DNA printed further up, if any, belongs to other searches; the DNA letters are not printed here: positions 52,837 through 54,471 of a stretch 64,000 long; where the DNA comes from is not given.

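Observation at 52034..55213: Compact 7TM + RimK-like ATP-grasp/DTGA-protease fusion + second ATP-grasp locus: a predicted peptide amidoligase system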

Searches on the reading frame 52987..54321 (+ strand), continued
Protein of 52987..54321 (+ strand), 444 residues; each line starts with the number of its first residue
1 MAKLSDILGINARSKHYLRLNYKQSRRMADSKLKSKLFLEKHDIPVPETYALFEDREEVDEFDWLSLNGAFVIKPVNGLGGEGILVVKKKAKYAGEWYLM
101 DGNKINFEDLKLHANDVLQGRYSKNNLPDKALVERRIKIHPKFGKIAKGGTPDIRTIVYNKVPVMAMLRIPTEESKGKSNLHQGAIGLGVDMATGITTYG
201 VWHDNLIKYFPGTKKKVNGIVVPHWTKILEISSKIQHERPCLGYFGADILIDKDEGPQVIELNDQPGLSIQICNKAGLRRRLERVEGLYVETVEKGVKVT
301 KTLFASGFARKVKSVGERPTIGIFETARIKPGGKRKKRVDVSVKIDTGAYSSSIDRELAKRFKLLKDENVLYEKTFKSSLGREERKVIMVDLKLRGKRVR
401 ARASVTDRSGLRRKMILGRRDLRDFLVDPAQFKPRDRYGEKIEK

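Call 14: find_encoding_contigs(protein=P0088, flank=5000, max_places=2)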
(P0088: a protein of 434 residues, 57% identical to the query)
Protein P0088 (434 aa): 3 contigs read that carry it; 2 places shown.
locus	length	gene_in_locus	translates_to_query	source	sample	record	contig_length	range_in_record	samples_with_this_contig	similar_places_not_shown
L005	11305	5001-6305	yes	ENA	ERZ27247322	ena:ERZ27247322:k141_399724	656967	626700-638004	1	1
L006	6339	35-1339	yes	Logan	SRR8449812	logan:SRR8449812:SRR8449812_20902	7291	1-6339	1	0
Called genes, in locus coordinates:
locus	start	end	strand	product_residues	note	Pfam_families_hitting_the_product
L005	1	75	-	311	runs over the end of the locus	-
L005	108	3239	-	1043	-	-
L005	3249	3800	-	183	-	-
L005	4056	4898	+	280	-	PF14402:7TM_transglut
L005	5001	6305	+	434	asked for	PF14397:ATPgrasp_ST, PF08443:RimK (faint), PF05618:RimB-like (weak)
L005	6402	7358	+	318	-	PF08443:RimK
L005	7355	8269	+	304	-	PF18030:Rimk_N (weak), PF14243:R2K_3 (weak), PF08443:RimK, PF18299:R2K_2 (weak)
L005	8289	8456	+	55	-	-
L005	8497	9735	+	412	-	PF03054:tRNA_Me_trans, PF20259:tRNA_Me_trans_M, PF20258:tRNA_Me_trans_C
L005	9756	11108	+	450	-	PF01134:GIDA (faint), PF03486:HI0933_like (faint), PF07992:Pyr_redox_2 (faint), PF21688:FAD-depend_C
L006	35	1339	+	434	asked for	PF14397:ATPgrasp_ST, PF08443:RimK (faint), PF05618:RimB-like (weak)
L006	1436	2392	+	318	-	PF08443:RimK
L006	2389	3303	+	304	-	PF18030:Rimk_N (weak), PF14243:R2K_3 (weak), PF08443:RimK, PF18299:R2K_2 (weak)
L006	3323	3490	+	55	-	-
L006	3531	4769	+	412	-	PF03054:tRNA_Me_trans, PF20259:tRNA_Me_trans_M, PF20258:tRNA_Me_trans_C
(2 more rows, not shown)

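Call 20: find_related_loci(query=A1, collection=genome_contigs, flank=7000)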
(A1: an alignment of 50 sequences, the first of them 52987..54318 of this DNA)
Query A1 (444 aa) in genome_contigs; peptide patterns used: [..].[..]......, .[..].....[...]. (x = any residue, [..] = any of these).
600 stretches matched a pattern (row limit reached: there are more); 587 encode a relative of the query (tblastn E <= 1e-3); the best 80 are kept; 80 distinct loci.
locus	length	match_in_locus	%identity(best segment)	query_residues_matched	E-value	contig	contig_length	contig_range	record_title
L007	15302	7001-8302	62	1-435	0e+0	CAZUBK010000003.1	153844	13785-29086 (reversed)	MAG TPA_asm: uncultured Pseudomonadales bacterium isolate binchicken_co227_1206 genome assembly, contig: NODE_199_length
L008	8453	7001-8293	56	1-433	4e-156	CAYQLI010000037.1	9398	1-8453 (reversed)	MAG TPA_asm: uncultured Pseudomonadales bacterium isolate SRP119689_co1_317 genome assembly, contig: NODE_11386_length_9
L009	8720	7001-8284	58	1-430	1e-155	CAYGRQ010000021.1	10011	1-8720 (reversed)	MAG TPA_asm: uncultured Pseudomonadales bacterium isolate ERP118353_co1_126 genome assembly, contig: NODE_2516_length_10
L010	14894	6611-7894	55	1-431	5e-155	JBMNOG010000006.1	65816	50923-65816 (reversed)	MAG: Patescibacteria group bacterium isolate SBF912SR1HQ0020 scaffold_1110_c1, whole genome shotgun sequence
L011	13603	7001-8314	57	1-440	1e-153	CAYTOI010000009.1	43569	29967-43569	MAG TPA_asm: uncultured Pseudomonadales bacterium isolate SRP278252_co2_194 genome assembly, contig: NODE_1517_length_43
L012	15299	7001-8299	56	1-435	1e-151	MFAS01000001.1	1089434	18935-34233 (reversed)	MAG: Candidatus Collierbacteria bacterium RIFOXYD2_FULL_45_13 RIFOXYD2_FULL_OP11_Collierbacteria_45_13, whole genome sho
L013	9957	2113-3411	56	1-435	5e-151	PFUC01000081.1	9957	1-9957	MAG: Candidatus Collierbacteria bacterium CG_4_9_14_3_um_filter_43_16 CG_4_9_14_3_um_filter_150_scaffold_9527_c, whole g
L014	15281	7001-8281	52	1-429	1e-149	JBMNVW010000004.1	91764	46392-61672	MAG: Patescibacteria group bacterium isolate SBF912SR6HQ0010 scaffold_434_c1, whole genome shotgun sequence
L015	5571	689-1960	53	3-427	4e-147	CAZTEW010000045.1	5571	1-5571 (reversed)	MAG TPA_asm: uncultured Gammaproteobacteria bacterium isolate binchicken_co266_151 genome assembly, contig: NODE_34279_l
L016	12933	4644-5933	53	1-427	1e-144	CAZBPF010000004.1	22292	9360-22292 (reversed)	MAG TPA_asm: uncultured Gammaproteobacteria bacterium isolate binchicken_co17_166 genome assembly, contig: NODE_5960_len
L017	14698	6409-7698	52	1-429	2e-137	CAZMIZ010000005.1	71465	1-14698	MAG TPA_asm: uncultured Gammaproteobacteria bacterium isolate binchicken_co338_18 genome assembly, contig: NODE_77_lengt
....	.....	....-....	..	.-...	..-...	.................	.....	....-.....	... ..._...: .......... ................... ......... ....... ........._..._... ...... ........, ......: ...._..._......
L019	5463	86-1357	51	7-429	1e-132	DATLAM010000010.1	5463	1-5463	MAG TPA_asm: Candidatus Bathyarchaeia archaeon isolate SMAG_U14271 k141_682485, whole genome shotgun sequence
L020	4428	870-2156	49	1-431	1e-129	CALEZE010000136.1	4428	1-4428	MAG TPA_asm: uncultured bacterium isolate SRR7515931_bin.142_CONCOCT_v1.1_MAG genome assembly, contig: ERZ869938.11543,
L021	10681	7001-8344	47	1-428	4e-126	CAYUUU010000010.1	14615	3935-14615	MAG TPA_asm: uncultured Gammaproteobacteria bacterium isolate SRP192927_co1_90 genome assembly, contig: NODE_9057_length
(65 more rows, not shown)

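Call 38: predict_structure(alignment_id=A1)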
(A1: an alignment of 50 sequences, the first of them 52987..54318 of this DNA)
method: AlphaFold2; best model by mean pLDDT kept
length: 444 residues; sequences in the alignment: 50
mean_pLDDT: 85.5   pTM: 0.67
mean pLDDT of the five models: 85.5, 84.4, 83.7, 81.3, 80.6
residues with pLDDT >= 90: 195; 70-90: 210; 50-70: 33; < 50: 6
segments of 3 or more residues with pLDDT < 50: 311-315
pLDDT, mean of each block of 10 residues (from residue 1): 53 71 89 92 95 95 89 85 86 86 90 93 83 92 84 92 93 84 89 88 89 87 94 96 93 93 78 78 82 88 66 54 91 78 90 92 87 78 88 88 89 90 84 83 72
secondary structure, 60 per line:
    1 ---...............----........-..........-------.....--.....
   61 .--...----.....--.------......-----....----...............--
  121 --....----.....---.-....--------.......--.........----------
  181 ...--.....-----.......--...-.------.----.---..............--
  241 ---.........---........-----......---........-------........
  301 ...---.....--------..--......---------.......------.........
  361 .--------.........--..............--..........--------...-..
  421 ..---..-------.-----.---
elements in order: H4-18 H23-30 H32-41 E49-53 H56-61 E71-75 E85-90 E96-99 E104-106 H107-118 E131-135 H141-144 E153-159 E162-170 E186-190 E196-202 E205-207 H225-238 E244-252 E256-263 H269-274 H278-285 H293-303 H307-311 E324-329 E339-345 E352-355 H356-361 E370-378 E381-394 E397-406 E415-417 H419-422

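Call 40: fold_search(model_id=the predicted structure, library=pdb)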
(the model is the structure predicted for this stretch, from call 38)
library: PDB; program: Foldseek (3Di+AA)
matches with E <= 10: 947; with E <= 0.001: 411
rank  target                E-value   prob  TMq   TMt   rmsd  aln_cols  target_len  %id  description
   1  5zct_A                1.7e-09  1.00  0.37  0.54   6.0       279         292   22  The crystal structure of the poly-alpha-L-glutamate peptides synthetase RimK at 2.05 angstrom resolution. (released 2018-07-25)
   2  5zk6                  2.8e-09  1.00  0.36  0.53   5.4       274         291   23  Crystal structure of RimK complexed with RpsF (released 2019-03-27)
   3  7qys_L                3.5e-09  1.00  0.36  0.52   6.1       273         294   21  Crystal structure of RimK from Pseudomonas syringae DC3000 (released 2022-10-05)
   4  7qys_D                3.9e-09  1.00  0.36  0.53   6.1       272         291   21  Crystal structure of RimK from Pseudomonas syringae DC3000 (released 2022-10-05)
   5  3vpb_A                4.3e-09  1.00  0.40  0.61   3.6       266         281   16  ArgX from Sulfolobus tokodaii complexed with LysW/Glu/ADP/Mg/Zn/Sulfate (released 2013-02-27)
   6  4iwx                  5.1e-09  1.00  0.37  0.53   6.4       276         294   21  Rimk structure at 2.85A (released 2013-05-08)
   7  5zct_C                5.7e-09  1.00  0.36  0.53   6.0       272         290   22  The crystal structure of the poly-alpha-L-glutamate peptides synthetase RimK at 2.05 angstrom resolution. (released 2018-07-25)
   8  7qys_E                5.7e-09  1.00  0.36  0.53   6.0       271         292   21  Crystal structure of RimK from Pseudomonas syringae DC3000 (released 2022-10-05)
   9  3vpb_B                6.1e-09  1.00  0.39  0.59   5.3       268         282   16  ArgX from Sulfolobus tokodaii complexed with LysW/Glu/ADP/Mg/Zn/Sulfate (released 2013-02-27)
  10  7qys_A                9.0e-09  1.00  0.37  0.54   6.0       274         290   21  Crystal structure of RimK from Pseudomonas syringae DC3000 (released 2022-10-05)
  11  7wae_A                1.1e-08  1.00  0.36  0.19  11.4       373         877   15  Trichodesmium erythraeum cyanophycin synthetase 1 (TeCphA1) with ATPgammaS, 4x(beta-Asp-Arg), and aspartate (released 2022-09-07)
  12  7wac_A                1.1e-08  1.00  0.34  0.22  11.6       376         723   14  Trichodesmium erythraeum cyanophycin synthetase 1 (TeCphA1) (released 2022-09-07)
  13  7wae_C                2.0e-08  1.00  0.36  0.23  12.1       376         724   15  Trichodesmium erythraeum cyanophycin synthetase 1 (TeCphA1) with ATPgammaS, 4x(beta-Asp-Arg), and aspartate (released 2022-09-07)
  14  5k2m_A                3.3e-08  1.00  0.35  0.55   6.8       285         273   19  Bifunctional LysX/ArgX from Thermococcus kodakarensis with LysW-gamma-AAA (released 2016-09-07)
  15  7qyr_E                3.7e-08  1.00  0.34  0.50   6.5       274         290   21  Crystal structure of RimK from Pseudomonas aeruginosa PAO1 (released 2022-10-05)
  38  9g58_A                8.9e-07  1.00  0.18  0.58   8.4       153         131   21  Pseudomonas fluorescens periplasmic aspartic peptidase Pfl01_1762 (RloA) (released 2025-04-09)
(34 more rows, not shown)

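Call 83: list_cluster_members(proteins=[P0285, P0291, P0312, P0243, P0241, P0335, P0376, P0244, window:52987-54318:+, window:52095-52979:+])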
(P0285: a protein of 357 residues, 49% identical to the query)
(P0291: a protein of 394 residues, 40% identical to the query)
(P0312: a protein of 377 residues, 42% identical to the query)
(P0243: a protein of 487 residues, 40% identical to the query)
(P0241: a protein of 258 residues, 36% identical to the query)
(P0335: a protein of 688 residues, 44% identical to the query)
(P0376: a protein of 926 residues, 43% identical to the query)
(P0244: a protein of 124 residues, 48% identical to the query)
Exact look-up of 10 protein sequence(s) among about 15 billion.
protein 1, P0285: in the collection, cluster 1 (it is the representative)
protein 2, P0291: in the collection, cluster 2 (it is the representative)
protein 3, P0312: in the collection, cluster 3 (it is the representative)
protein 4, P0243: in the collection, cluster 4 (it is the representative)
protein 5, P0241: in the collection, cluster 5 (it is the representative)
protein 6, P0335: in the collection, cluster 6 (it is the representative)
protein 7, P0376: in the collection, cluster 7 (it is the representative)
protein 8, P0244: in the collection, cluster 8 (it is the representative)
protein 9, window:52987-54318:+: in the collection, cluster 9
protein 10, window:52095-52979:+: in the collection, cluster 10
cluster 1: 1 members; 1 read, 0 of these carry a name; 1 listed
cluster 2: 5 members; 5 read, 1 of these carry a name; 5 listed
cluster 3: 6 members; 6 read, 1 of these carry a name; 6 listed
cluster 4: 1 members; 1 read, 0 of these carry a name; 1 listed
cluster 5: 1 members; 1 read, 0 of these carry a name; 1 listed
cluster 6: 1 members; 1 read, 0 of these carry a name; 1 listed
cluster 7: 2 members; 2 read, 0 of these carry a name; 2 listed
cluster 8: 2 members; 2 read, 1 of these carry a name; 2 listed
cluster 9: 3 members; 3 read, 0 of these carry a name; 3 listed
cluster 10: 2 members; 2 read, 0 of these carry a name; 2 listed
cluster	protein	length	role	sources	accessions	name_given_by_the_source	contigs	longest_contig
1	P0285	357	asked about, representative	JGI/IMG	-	-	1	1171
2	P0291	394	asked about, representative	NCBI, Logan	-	-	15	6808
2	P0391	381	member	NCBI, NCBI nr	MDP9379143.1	MAG: RimK/LysX family protein [Chloroflexota bacterium] | RimK/LysX family protein [Chloroflexota bacterium]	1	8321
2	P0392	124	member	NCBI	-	-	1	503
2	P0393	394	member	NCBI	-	-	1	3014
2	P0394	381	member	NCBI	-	-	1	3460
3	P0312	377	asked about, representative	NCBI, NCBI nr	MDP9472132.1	MAG: RimK/LysX family protein [Chloroflexota bacterium] | RimK/LysX family protein [Chloroflexota bacterium]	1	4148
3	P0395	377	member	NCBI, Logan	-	-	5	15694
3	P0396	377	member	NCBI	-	-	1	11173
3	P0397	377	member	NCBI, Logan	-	-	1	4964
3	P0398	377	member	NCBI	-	-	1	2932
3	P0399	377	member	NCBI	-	-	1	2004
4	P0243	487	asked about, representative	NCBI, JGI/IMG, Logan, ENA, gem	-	-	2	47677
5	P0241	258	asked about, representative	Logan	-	-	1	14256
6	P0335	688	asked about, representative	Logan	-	-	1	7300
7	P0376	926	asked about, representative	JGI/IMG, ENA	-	-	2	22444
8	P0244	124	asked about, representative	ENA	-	-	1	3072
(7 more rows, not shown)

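Call 94: search_protein_families(library=padloc, proteins=[window:52987-54321:+], max_evalue=0.001)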
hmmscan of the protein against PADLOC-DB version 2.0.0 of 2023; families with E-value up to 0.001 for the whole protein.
window:52987-54321:+ (444 aa): 0 families

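Call 95: search_protein_families(library=phrogs, proteins=[window:52987-54321:+], max_evalue=0.001)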
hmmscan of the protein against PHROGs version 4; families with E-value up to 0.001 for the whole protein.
window:52987-54321:+ (444 aa): 0 families
